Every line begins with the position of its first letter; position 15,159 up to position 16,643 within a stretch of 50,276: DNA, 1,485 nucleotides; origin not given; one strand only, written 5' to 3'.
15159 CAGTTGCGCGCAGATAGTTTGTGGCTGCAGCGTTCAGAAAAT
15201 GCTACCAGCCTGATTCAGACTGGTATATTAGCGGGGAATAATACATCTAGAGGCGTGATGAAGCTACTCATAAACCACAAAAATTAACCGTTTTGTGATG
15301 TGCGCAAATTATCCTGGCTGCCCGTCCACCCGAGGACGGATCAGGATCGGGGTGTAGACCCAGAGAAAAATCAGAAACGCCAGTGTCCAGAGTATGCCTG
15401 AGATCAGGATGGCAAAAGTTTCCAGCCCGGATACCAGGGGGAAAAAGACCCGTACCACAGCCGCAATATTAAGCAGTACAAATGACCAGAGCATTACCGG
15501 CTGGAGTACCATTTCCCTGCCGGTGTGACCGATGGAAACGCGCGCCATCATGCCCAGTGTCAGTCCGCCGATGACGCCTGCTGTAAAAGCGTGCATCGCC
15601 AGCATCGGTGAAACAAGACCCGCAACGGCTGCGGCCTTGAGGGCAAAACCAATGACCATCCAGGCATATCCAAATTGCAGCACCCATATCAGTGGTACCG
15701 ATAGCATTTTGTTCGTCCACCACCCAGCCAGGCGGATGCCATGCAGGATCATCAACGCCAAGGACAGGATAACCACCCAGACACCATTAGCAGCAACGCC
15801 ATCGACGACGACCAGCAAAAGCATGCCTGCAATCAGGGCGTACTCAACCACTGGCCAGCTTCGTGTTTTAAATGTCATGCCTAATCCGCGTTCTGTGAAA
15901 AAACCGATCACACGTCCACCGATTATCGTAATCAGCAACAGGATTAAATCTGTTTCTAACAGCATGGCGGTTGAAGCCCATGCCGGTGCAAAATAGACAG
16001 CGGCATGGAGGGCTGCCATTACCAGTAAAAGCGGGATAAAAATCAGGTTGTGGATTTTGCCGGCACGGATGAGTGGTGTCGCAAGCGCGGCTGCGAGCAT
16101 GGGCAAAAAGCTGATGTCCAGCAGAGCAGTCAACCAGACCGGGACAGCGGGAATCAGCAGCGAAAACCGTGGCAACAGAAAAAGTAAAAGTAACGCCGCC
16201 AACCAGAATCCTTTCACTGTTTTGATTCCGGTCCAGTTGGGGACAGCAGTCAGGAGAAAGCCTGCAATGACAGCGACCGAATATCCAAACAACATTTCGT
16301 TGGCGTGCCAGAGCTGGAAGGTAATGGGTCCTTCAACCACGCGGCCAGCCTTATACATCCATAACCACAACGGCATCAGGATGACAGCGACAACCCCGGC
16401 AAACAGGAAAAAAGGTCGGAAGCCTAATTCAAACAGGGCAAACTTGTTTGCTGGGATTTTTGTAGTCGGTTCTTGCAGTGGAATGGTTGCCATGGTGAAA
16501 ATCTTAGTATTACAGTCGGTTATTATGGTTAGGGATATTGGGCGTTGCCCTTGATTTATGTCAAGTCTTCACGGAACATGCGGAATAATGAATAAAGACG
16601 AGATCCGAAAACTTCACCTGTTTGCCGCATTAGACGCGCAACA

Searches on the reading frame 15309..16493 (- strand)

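Call 3: search_protein_families(library=pfam, proteins=[window:15309-16493:-], max_evalue=0.01)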
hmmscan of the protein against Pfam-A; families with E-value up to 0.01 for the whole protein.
window:15309-16493:- (394 aa): 1 family
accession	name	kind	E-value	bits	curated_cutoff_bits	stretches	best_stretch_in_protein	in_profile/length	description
PF05940.17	NnrS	-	8.7e-96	321.9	28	1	19-388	1-371/371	NnrS protein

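Call 4: search_protein_families(library=ncbifam, proteins=[window:15309-16493:-], max_evalue=0.01)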
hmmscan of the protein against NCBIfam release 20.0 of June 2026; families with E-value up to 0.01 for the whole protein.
window:15309-16493:- (394 aa): 0 families
